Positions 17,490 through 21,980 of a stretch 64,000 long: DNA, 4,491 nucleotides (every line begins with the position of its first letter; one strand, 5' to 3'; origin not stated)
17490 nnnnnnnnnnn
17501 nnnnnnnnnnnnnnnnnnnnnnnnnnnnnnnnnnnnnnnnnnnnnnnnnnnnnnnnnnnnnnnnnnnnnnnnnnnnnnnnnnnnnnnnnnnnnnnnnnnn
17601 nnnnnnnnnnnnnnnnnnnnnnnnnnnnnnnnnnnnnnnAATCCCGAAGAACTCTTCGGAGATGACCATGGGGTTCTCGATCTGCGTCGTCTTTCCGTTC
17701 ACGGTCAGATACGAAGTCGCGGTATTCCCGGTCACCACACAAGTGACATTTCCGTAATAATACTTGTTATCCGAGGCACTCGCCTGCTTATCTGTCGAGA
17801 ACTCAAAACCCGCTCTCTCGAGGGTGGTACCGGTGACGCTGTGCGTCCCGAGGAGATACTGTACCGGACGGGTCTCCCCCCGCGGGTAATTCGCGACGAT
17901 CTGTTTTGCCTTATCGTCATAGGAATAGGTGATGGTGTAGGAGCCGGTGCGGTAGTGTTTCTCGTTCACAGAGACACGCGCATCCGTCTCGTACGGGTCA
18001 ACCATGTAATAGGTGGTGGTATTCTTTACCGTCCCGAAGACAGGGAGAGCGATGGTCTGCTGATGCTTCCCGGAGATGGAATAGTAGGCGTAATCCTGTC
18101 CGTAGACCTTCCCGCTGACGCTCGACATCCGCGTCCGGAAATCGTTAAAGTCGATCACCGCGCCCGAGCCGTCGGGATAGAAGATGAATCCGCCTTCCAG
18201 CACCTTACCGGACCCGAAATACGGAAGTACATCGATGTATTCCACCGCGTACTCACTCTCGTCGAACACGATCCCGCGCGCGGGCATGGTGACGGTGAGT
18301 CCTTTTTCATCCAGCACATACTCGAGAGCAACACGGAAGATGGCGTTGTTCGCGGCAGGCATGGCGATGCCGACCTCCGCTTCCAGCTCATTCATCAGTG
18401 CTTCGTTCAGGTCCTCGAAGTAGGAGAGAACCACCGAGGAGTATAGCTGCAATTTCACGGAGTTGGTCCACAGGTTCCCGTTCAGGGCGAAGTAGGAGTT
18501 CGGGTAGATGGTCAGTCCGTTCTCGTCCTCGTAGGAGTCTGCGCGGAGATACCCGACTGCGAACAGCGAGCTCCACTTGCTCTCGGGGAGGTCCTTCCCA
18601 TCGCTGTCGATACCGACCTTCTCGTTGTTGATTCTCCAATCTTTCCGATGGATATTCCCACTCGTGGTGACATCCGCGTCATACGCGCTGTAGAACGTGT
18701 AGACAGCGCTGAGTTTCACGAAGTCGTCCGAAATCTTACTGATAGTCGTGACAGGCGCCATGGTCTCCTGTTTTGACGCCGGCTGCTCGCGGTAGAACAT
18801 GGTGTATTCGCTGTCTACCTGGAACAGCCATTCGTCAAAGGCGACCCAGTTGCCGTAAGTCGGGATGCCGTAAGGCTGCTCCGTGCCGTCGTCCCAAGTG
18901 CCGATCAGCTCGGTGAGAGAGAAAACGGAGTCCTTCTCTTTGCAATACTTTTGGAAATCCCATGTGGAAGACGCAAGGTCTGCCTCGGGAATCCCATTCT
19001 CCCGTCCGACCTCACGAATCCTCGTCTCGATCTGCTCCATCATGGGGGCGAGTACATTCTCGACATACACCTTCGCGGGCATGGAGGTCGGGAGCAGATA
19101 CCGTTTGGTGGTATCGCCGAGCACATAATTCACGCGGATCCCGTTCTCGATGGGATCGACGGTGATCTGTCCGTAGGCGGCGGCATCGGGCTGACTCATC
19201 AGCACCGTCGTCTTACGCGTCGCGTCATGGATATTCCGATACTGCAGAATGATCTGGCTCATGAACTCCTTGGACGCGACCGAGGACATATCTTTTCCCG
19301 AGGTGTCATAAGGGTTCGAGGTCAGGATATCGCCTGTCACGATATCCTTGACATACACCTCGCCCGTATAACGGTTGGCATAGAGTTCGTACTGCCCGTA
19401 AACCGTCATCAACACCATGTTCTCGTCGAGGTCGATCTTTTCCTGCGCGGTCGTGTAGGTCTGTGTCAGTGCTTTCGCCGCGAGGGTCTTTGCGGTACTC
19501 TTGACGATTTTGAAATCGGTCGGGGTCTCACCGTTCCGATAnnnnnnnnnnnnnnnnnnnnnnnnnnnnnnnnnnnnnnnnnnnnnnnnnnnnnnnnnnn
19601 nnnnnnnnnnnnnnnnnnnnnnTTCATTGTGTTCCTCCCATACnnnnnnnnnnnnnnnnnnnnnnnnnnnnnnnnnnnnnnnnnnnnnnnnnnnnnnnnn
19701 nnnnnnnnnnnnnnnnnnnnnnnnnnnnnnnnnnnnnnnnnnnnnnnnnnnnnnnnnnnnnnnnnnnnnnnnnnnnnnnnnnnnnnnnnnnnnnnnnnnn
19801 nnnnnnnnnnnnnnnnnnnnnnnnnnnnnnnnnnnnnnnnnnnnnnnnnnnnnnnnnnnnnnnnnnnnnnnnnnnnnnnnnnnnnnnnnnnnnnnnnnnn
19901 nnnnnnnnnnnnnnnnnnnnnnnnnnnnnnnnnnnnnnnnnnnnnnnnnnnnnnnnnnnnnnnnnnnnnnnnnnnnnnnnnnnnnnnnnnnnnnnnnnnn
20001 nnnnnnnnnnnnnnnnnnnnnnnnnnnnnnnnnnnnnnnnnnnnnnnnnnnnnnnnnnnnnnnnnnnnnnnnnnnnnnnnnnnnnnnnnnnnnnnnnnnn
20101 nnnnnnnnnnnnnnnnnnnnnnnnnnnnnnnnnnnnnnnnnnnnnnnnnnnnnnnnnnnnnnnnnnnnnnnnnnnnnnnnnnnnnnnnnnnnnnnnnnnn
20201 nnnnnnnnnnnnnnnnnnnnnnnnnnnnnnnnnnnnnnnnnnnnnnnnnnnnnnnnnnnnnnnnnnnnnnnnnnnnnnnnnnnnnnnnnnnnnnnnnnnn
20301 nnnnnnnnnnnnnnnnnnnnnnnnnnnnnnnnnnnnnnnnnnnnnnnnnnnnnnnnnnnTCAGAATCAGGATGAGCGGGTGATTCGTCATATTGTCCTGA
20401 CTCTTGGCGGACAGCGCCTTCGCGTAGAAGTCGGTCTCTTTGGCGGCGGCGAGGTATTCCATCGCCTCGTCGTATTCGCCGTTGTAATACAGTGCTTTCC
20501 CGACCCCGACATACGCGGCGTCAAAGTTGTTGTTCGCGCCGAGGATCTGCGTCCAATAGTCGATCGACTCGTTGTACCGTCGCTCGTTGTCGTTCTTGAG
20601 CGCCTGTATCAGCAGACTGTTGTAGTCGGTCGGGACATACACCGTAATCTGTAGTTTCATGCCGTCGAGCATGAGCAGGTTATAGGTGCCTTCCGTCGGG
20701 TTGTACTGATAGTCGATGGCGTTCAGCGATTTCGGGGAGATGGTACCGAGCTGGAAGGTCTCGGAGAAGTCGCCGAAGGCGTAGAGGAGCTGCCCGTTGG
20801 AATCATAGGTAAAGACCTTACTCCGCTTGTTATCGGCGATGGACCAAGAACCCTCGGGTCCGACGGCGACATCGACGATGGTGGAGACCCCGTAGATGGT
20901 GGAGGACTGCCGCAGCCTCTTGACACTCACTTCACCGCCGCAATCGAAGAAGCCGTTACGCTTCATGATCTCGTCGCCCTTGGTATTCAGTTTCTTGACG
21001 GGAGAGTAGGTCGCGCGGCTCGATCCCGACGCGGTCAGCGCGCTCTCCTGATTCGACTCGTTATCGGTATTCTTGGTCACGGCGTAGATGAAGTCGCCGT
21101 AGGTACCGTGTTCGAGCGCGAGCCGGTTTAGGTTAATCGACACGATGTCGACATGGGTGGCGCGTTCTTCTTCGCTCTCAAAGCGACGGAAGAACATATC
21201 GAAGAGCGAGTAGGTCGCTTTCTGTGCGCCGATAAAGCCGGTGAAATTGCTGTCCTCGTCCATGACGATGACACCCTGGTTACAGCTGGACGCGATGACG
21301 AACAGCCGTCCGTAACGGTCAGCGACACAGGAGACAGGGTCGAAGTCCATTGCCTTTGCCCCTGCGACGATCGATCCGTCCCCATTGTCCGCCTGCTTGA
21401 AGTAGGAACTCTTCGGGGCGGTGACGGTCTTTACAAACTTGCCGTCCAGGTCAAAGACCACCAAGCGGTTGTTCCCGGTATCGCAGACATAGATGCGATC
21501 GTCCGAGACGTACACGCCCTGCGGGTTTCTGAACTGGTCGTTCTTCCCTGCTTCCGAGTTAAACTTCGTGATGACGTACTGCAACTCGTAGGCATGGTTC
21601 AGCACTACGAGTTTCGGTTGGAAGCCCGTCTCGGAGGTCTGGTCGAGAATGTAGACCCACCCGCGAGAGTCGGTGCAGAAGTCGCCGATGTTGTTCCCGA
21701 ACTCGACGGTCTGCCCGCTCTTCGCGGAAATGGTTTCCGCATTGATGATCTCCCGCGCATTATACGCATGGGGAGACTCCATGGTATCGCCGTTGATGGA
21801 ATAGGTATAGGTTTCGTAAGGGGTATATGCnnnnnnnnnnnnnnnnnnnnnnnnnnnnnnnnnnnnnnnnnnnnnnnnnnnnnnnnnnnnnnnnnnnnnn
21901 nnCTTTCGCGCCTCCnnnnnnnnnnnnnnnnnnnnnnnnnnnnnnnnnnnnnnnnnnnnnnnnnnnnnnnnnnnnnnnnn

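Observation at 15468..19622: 1384-aa secreted protein with no recognisable catalytic signature in the middle of a transporter operon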

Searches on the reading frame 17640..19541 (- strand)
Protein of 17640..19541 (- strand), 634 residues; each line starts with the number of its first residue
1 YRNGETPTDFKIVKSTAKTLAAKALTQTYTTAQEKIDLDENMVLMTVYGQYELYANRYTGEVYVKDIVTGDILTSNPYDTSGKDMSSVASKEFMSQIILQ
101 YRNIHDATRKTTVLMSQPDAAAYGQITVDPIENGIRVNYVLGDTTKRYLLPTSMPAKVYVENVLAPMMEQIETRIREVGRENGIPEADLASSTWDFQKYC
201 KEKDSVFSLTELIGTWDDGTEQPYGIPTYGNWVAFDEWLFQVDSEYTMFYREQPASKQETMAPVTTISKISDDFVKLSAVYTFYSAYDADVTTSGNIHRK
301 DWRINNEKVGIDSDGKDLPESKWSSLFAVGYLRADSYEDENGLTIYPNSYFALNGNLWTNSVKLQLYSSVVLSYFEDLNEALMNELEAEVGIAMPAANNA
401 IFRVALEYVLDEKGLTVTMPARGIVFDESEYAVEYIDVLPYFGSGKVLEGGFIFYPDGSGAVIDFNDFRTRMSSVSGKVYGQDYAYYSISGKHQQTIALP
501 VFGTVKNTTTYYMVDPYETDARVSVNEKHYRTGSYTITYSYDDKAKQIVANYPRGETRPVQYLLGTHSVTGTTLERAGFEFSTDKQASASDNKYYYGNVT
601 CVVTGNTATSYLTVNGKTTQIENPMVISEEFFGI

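Call 22: search_protein_families(library=pfam, proteins=[window:17640-19541:-], max_evalue=10)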
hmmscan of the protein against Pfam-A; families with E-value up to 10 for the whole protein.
window:17640-19541:- (634 aa): 2 families
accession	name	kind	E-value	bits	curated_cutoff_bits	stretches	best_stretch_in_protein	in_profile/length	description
PF18952.6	DUF5696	-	5.1e-27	95.1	25.6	1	389-542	10-168/612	Family of unknown function (DUF5696)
PF24165.1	TMP_C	-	0.17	12.4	27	1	397-416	12-31/36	Tape measure protein C-terminal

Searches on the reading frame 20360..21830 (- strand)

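Call 62: search_solved_structures(query=window:20360-21830:-, max_evalue=1)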
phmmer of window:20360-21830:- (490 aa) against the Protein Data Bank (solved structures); distinct sequences matched with E-value up to 1: 51.
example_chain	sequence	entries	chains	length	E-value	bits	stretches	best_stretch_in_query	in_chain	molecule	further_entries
6d69_A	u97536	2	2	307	3.8e-19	72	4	90-136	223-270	NHL Repeat Region of D. melanogaster Thin | Thin, isoform D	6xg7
8j72_A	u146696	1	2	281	8.1e-15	57.7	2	91-141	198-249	E3 ubiquitin-protein ligase TRIM71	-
7qrx_A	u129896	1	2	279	1.3e-14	57.1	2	91-141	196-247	E3 ubiquitin-protein ligase TRIM71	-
9jur_A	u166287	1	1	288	1.6e-14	56.8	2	91-152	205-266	E3 ubiquitin-protein ligase TRIM71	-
6fpt_A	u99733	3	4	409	2.4e-13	52.9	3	91-133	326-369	E3 ubiquitin-protein ligase TRIM71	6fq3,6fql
7qrw_A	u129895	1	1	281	2e-11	46.6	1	87-154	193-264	Isoform 4 of Tripartite motif-containing protein 3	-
7b96_A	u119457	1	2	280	8.4e-10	41.2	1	88-140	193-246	Isoform 2 of Tripartite motif-containing protein 2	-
7b2r_A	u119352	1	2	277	9.3e-10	41.1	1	88-140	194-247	Tripartite motif-containing protein 2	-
7qrv_A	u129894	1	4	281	1e-09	40.9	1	87-140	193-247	Tripartite motif-containing protein 2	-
8bu0_A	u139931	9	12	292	1.3e-09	40.6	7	418-468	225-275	Consensus tetratricopeptide repeat protein | Crystal structure of an 8-repeat consensus TPR superhelix with Zinc. | Monomer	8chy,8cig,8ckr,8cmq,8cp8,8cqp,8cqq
9qhb_A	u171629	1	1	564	7.5e-08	34.8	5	418-468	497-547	Engineered tetratricopeptide repeat protein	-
7nyq_A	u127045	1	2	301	9.6e-07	31.1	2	86-131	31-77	Meiotic P26, isoform C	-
6g7w_A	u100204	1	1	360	3.7e-06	29.2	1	98-137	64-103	NHL repeat-containing protein 2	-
4zlr_A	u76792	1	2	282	9.4e-06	27.8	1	89-132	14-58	Brain tumor protein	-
1q7f_A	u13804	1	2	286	9.6e-06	27.8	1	89-132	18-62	brain tumor CG10719-PA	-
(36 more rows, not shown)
